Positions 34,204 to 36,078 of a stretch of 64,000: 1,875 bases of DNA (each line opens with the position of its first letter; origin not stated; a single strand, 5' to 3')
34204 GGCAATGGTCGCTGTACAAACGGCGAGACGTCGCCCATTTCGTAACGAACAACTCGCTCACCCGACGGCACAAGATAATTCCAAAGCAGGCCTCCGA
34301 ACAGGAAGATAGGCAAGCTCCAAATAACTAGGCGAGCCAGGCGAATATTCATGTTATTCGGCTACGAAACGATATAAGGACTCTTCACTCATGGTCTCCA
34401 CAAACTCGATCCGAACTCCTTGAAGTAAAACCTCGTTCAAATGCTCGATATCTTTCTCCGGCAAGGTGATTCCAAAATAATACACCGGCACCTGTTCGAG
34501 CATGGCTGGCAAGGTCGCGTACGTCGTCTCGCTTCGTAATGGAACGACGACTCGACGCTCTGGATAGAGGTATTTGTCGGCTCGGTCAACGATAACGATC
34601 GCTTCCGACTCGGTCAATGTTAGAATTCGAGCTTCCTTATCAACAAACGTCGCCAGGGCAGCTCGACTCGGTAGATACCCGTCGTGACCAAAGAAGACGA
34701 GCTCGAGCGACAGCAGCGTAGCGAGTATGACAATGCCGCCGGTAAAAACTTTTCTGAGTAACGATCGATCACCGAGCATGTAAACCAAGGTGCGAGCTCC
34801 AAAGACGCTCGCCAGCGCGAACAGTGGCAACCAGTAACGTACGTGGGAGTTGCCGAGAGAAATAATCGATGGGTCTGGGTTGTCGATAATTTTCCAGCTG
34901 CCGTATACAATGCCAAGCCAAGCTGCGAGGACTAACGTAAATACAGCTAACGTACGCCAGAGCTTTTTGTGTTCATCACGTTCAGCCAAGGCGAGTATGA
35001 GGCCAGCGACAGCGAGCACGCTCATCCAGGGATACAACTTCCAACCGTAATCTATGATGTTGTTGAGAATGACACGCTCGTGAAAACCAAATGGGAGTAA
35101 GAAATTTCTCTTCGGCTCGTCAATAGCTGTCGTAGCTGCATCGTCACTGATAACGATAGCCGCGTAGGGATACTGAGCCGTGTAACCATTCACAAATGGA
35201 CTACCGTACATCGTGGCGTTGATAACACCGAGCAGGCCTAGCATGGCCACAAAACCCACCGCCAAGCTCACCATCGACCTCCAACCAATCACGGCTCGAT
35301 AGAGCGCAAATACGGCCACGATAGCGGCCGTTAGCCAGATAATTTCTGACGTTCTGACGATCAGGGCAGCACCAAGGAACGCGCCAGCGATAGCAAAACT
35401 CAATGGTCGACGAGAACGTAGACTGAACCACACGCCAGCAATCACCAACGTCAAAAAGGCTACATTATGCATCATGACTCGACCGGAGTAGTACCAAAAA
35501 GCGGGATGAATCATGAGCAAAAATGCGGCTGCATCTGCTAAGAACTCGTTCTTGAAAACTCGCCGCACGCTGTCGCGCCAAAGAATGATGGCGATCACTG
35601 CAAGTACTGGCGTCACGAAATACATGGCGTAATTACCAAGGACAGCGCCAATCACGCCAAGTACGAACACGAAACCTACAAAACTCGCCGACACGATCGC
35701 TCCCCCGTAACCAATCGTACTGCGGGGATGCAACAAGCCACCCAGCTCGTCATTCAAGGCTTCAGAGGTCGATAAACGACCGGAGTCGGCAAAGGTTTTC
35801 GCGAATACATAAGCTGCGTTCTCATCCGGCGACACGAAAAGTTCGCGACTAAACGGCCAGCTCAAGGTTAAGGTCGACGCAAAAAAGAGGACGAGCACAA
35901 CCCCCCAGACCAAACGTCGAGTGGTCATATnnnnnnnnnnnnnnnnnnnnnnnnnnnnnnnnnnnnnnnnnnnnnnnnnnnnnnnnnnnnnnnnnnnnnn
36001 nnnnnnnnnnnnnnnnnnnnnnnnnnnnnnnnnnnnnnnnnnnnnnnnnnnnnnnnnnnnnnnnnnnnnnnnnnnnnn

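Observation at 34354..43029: Two-step Ppm1/Pmt-like module: DPM1-like polyprenol-phosphate glycosyltransferase plus DUF2304-like partner plus GT-C enzyme with catalytic-loop DE motif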

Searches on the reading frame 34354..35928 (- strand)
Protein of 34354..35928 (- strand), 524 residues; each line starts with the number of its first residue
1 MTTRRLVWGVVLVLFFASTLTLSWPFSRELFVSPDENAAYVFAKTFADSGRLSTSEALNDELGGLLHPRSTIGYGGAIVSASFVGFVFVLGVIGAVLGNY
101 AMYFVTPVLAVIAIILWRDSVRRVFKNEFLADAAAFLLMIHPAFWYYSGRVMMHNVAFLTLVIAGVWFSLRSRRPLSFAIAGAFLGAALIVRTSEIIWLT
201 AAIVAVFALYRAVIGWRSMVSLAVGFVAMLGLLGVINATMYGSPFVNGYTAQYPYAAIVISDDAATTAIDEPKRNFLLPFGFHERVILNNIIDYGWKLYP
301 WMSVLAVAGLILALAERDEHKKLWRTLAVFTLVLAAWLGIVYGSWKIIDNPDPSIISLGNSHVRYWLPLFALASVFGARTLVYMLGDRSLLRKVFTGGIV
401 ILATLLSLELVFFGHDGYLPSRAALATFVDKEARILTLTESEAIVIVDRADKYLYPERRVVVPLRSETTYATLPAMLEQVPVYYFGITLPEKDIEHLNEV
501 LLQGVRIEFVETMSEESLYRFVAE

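Call 3: search_protein_families(library=pfam, proteins=[window:34354-35928:-], max_evalue=0.01)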
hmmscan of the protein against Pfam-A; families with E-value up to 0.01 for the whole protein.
window:34354-35928:- (524 aa): 0 families

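Call 4: search_protein_families(library=ncbifam, proteins=[window:34354-35928:-], max_evalue=0.01)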
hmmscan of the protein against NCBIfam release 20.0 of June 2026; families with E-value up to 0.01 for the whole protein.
window:34354-35928:- (524 aa): 1 family
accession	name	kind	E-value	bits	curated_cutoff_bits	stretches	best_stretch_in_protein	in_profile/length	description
NF047440.1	LA3751_2_3_fam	subfamily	3e-06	26.3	200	1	73-245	72-248/460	LA_3751/LA_3752 family putative glycosyltransferase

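Call 9: search_solved_structures(query=window:34354-35928:-, max_evalue=10)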
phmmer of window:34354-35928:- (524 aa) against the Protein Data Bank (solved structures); distinct sequences matched with E-value up to 10: 0.

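Call 14: find_homologous_proteins(query=window:34354-35928:-, max_evalue=0.001)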
Query window:34354-35928:- (524 aa): 267 proteins with E <= 0.001 among 8000 candidates; the best 120 are listed.
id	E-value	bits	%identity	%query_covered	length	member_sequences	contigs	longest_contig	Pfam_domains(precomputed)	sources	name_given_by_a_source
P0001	0.0e+0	1143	100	100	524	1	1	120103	-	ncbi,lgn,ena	-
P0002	0.0e+0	1059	90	100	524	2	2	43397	-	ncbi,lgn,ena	-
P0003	1.4e-289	979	83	100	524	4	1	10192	-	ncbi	-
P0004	1.1e-254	864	72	100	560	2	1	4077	-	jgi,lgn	-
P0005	8.1e-253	858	71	100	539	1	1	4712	-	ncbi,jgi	jgi:hypothetical protein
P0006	2.9e-252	856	73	100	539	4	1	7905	-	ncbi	-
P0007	2.8e-244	830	70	100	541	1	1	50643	-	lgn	-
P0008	5.9e-234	796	68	100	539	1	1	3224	-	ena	-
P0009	1.9e-226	771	65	100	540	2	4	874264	-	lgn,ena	-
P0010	1.7e-214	731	62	100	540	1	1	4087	-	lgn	-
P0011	2.1e-214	731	62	100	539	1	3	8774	-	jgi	jgi:hypothetical protein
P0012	4.6e-210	717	62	100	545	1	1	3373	-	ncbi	-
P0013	2.1e-204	698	61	100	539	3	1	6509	-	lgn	-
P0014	2.7e-203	694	60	100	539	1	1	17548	-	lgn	-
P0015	3.5e-202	691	60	98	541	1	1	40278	-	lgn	-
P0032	3.4e-134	467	45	97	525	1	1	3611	PF13231.13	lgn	-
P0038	1.4e-127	445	44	98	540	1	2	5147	PF13231.13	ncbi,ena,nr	ncbi:hypothetical protein IH979_02840 [Patescibacteria group bacterium]|nr:hypothetical protein [Pat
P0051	9.1e-124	432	43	98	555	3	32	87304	-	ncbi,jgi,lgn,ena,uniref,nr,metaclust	ncbi:hypothetical protein CO057_03295 [Candidatus Uhrbacteria bacterium CG_4_9_14_0_2_um_filter_41_5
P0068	2.3e-120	421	43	98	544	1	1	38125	PF13231.13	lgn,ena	-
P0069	4.3e-120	420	42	98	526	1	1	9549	PF13231.13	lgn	-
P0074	4.1e-118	413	43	98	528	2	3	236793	PF13231.13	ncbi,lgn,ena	ncbi:MAG: hypothetical protein AAB473_02030 [Patescibacteria group bacterium]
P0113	1.1e-111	392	44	98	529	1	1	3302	PF13231.13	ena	-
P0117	1.1e-110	389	41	95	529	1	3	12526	PF13231.13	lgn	-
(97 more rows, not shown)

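Call 16: search_solved_structures(query=A1, max_evalue=10, show_alignments=2)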
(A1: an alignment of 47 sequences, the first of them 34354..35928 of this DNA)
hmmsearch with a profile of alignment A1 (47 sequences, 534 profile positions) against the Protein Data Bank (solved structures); distinct sequences matched with E-value up to 10: 0.

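Call 18: find_encoding_contigs(protein=P0009, flank=10000, max_places=2)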
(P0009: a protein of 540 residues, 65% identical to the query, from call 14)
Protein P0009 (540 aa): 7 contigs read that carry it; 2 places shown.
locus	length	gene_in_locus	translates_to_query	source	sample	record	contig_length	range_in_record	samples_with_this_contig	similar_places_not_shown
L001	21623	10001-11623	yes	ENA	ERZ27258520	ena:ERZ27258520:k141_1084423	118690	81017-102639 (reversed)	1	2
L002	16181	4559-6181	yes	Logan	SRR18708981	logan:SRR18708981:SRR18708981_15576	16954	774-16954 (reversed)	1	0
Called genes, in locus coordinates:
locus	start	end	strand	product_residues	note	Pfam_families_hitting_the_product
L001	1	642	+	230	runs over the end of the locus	PF13424:TPR_12 (faint), PF07719:TPR_2 (faint), PF13428:TPR_14 (faint), PF23914:TPR_CcmH_CycH (faint)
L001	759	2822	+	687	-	PF00082:Peptidase_S8, PF13517:FG-GAP_3 (faint), PF01839:FG-GAP (faint)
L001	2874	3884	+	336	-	PF01073:3Beta_HSD, PF01370:Epimerase, PF02719:Polysacc_synt_2 (weak), PF07993:NAD_binding_4 (faint), PF16363:GDP_Man_Dehyd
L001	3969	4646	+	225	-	PF00535:Glycos_transf_2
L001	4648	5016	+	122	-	PF10066:DUF2304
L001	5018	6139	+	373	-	PF13439:Glyco_transf_4, PF13579:Glyco_trans_4_4, PF20706:GT4-conflict, PF00534:Glycos_transf_1, PF13692:Glyco_trans_1_4, PF13524:Glyco_trans_1_2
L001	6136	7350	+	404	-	PF13439:Glyco_transf_4, PF13579:Glyco_trans_4_4, PF00534:Glycos_transf_1, PF13692:Glyco_trans_1_4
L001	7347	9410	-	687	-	-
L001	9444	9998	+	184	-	PF01066:CDP-OH_P_transf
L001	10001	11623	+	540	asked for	-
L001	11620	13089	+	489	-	-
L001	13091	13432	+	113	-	-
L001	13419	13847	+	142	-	PF11969:DcpS_C, PF01230:HIT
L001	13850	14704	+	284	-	PF01370:Epimerase, PF04321:RmlD_sub_bind, PF16363:GDP_Man_Dehyd (weak)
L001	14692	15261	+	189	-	PF00908:dTDP_sugar_isom (faint)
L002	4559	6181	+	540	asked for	-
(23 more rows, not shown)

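Call 19: find_encoding_contigs(protein=P0051, flank=10000, max_places=2)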
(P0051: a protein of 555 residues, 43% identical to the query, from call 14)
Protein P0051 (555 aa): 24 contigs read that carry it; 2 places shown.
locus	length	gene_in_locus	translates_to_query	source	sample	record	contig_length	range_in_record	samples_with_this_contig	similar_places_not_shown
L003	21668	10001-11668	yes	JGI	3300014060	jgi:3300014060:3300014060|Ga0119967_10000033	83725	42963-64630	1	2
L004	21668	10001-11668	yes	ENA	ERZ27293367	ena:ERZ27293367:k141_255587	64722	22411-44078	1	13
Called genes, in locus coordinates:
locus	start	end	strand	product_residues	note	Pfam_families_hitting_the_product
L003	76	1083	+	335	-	PF01073:3Beta_HSD, PF01370:Epimerase, PF02719:Polysacc_synt_2 (weak), PF16363:GDP_Man_Dehyd, PF07993:NAD_binding_4 (weak)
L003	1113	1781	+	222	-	PF00535:Glycos_transf_2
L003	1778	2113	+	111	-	PF10066:DUF2304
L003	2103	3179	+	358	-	PF00535:Glycos_transf_2, PF13641:Glyco_tranf_2_3 (weak)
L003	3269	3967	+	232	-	PF01797:Y1_Tnp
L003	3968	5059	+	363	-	PF13439:Glyco_transf_4, PF13579:Glyco_trans_4_4, PF20706:GT4-conflict (weak), PF00534:Glycos_transf_1, PF13692:Glyco_trans_1_4, PF13524:Glyco_trans_1_2 (weak)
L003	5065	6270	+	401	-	PF13439:Glyco_transf_4, PF13579:Glyco_trans_4_4, PF20706:GT4-conflict (weak), PF00534:Glycos_transf_1, PF13692:Glyco_trans_1_4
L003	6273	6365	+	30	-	-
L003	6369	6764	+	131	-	PF00702:Hydrolase (weak), PF13419:HAD_2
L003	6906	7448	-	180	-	-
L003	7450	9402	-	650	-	-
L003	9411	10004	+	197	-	PF01066:CDP-OH_P_transf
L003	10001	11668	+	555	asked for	-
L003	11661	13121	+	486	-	-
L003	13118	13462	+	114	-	-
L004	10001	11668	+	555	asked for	-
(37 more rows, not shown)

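Call 26: search_protein_families(library=pfam, alignment_id=A1, max_evalue=0.01)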
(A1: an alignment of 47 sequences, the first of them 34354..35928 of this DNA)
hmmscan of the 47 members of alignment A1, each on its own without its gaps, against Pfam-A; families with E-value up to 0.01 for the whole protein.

A. member 1, window:34354-35928:- (524 aa): 0 families

B. families by the number of members that match (of 47 scanned): 3 families
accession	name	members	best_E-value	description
PF13231.12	PMT_2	16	8.6e-09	Dolichyl-phosphate-mannose-protein mannosyltransferase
PF19510.5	DUF6044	2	8.5e-05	Protein of unknown function (DUF6044)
PF25592.1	DUF7937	1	7.6e-05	Domain of unknown function (DUF7937)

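Call 28: predict_structure(alignment_id=A1)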
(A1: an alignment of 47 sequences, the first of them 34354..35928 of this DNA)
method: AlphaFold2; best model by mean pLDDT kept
length: 524 residues; sequences in the alignment: 47
mean_pLDDT: 91.2   pTM: 0.91
mean pLDDT of the five models: 91.2, 91.1, 90.6, 89.3, 89.0
residues with pLDDT >= 90: 409; 70-90: 81; 50-70: 18; < 50: 16
segments of 3 or more residues with pLDDT < 50: 258-273
pLDDT, mean of each block of 10 residues (from residue 1): 89 98 89 93 96 93 90 91 88 97 98 98 97 98 98 96 98 95 97 93 94 95 98 93 86 62 36 55 86 94 98 94 96 95 78 84 92 98 93 97 98 96 94 97 95 95 86 93 95 91 91 95 92
secondary structure, 60 per line:
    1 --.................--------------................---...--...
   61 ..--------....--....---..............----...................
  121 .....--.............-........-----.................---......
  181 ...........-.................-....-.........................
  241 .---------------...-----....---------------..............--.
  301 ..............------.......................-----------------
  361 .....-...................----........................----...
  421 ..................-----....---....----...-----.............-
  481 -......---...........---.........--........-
elements in order: H3-19 H34-49 E53-55 H58-62 E71-74 E77-80 H84-97 H102-125 H128-140 H142-149 H155-171 H175-191 H193-209 H211-214 H216-241 H265-268 H284-297 H300-314 H321-343 H361-365 H367-385 H390-413 H418-438 E444-447 H451-454 E459-461 H467-479 E482-487 H491-501 E505-513 E516-523

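Call 31: fold_search(model_id=the predicted structure, library=pdb)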
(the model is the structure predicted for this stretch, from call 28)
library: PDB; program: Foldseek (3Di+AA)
matches with E <= 10: 331; with E <= 0.001: 16
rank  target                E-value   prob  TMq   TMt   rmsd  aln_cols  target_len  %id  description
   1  9s6t_A                2.8e-07  1.00  0.55  0.59   8.4       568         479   12  Ternary cryo-EM structure of chicken ALG12 with Dol25-PP-GlcNAc2Man7, Dol25-P-Man, and Fab (released 2026-03-18)
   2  5f15                  5.1e-07  1.00  0.54  0.53  10.4       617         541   12  Crystal Structure of ArnT from Cupriavidus metallidurans bound to Undecaprenyl phosphate (released 2016-02-17)
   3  8agc_A                2.1e-06  1.00  0.57  0.45  13.4       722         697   11  Structure of yeast oligosaccharylransferase complex with lipid-linked oligosaccharide and non-acceptor peptide bound (released 2022-12-07)
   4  8agb_A                4.3e-06  1.00  0.55  0.46  10.9       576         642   13  Structure of yeast oligosaccharylransferase complex with lipid-linked oligosaccharide bound (released 2022-12-07)
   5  5ezm                  7.4e-06  1.00  0.56  0.55   8.2       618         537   13  Crystal Structure of ArnT from Cupriavidus metallidurans in the apo state (released 2016-02-17)
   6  8age_A                8.8e-06  1.00  0.59  0.49  12.6       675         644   12  Structure of yeast oligosaccharylransferase complex with acceptor peptide bound (released 2022-12-07)
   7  6gxc_A                9.2e-06  1.00  0.48  0.38  12.9       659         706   12  Bacterial oligosaccharyltransferase PglB in complex with an inhibitory peptide and a reactive lipid-linked oligosaccha (released 2018-11-14)
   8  5ogl_A                1.3e-05  1.00  0.49  0.39  12.8       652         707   12  Structure of bacterial oligosaccharyltransferase PglB in complex with an acceptor peptide and an lipid-linked oligosac (released 2017-10-25)
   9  6ezn_F                1.6e-05  1.00  0.58  0.48  13.8       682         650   11  Cryo-EM structure of the yeast oligosaccharyltransferase (OST) complex (released 2018-01-17)
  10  8b6l_I                3.3e-05  1.00  0.51  0.41  11.4       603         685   10  Subtomogram average of the human Sec61-TRAP-OSTA-translocon (released 2022-12-07)
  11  6c26_A                4.4e-05  1.00  0.56  0.47  14.3       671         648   10  The Cryo-EM structure of a eukaryotic oligosaccharyl transferase complex (released 2018-01-31)
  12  3waj                  4.4e-05  1.00  0.52  0.36  14.7       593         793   14  Crystal structure of the Archaeoglobus fulgidus oligosaccharyltransferase (O29867_ARCFU) complex with Zn and sulfate (released 2013-10-30)
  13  8pn9_A                8.0e-05  1.00  0.51  0.42  13.5       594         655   11  Structure of human oligosaccharyltransferase OST-A complex bound to NGI-1 (released 2024-05-08)
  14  6ftg_5                1.2e-04  1.00  0.55  0.46  13.7       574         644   12  Subtomogram average of OST-containing ribosome-translocon complexes from canine rough microsomal membranes (released 2018-03-21)
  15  6s7t_A                4.0e-04  1.00  0.52  0.41  12.3       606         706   11  Cryo-EM structure of human oligosaccharyltransferase complex OST-B (released 2019-12-18)
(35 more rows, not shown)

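Call 42: find_related_loci(query=A1, collection=genome_contigs, flank=10000)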
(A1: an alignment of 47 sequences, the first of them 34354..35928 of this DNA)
Query A1 (524 aa) in genome_contigs; peptide patterns used: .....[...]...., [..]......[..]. (x = any residue, [..] = any of these).
494 stretches matched a pattern; 477 encode a relative of the query (tblastn E <= 1e-3); the best 80 are kept; 80 distinct loci.
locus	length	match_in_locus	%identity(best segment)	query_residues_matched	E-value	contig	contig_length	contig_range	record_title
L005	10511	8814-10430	73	1-524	0e+0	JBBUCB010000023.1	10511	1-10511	MAG: Patescibacteria group bacterium isolate H41-bin178_1 H41_bin178_1_000000000023, whole genome shotgun sequence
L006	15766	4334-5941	61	1-522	0e+0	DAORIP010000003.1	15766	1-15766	MAG TPA_asm: bacterium isolate AMR_MDS_5574 NODE_631_length_15766_cov_4.755522, whole genome shotgun sequence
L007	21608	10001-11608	55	1-520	0e+0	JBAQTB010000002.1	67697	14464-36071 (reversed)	MAG: Patescibacteria group bacterium isolate MFD03292_ilm_asm_bin19 k127_16319, whole genome shotgun sequence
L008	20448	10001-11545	48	1-519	6e-143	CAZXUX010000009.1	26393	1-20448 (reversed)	MAG TPA_asm: uncultured Gammaproteobacteria bacterium isolate SRP342105_co1_333 genome assembly, contig: NODE_2408_lengt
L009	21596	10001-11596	43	10-520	8e-136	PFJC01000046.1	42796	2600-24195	MAG: Candidatus Uhrbacteria bacterium CG_4_10_14_3_um_filter_41_21 CG_4_10_14_3_um_filter_scaffold_303_c, whole genome s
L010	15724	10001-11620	43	1-520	2e-132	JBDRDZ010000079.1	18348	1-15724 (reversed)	MAG: Patescibacteria group bacterium isolate MEGAHIT-group-1.29 k141_12072123, whole genome shotgun sequence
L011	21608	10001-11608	42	4-521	1e-131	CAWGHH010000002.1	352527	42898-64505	MAG: Candidatus Uhrbacteria bacterium isolate MFD02832.bin.1.179 genome assembly, contig: contig_16770, whole genome sho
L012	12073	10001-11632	43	9-521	3e-125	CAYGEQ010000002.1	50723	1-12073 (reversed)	MAG TPA_asm: uncultured Gammaproteobacteria bacterium isolate ERP113451_co1_208 genome assembly, contig: NODE_540_length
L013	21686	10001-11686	42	1-520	8e-124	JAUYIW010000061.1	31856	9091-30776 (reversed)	MAG: Candidatus Uhrbacteria bacterium isolate C24_metabat.bin.112 C24_k141_813084, whole genome shotgun sequence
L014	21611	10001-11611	40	1-524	6e-123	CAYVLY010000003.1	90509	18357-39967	MAG TPA_asm: uncultured Gammaproteobacteria bacterium isolate SRP167671_co2_208 genome assembly, contig: NODE_275_length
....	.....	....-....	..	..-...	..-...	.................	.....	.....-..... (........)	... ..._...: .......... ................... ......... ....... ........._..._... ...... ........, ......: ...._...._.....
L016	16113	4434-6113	42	1-520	3e-120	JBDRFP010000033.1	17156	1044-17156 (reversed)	MAG: bacterium isolate MEGAHIT-group-1.379 k141_8657951, whole genome shotgun sequence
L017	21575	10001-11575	43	10-521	3e-119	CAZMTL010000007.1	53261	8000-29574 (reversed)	MAG TPA_asm: uncultured Gammaproteobacteria bacterium isolate SRP329715_co2_384 genome assembly, contig: NODE_1264_lengt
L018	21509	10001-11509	43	21-520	3e-118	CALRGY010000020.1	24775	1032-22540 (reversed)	MAG: Candidatus Uhrbacteria bacterium isolate TrH-25oct19-103 genome assembly, contig: TrH-25oct19-C3698, whole genome s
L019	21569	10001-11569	41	27-521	1e-117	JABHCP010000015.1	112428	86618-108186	MAG: Candidatus Uhrbacteria bacterium isolate SI037_bin110 k141_1576779, whole genome shotgun sequence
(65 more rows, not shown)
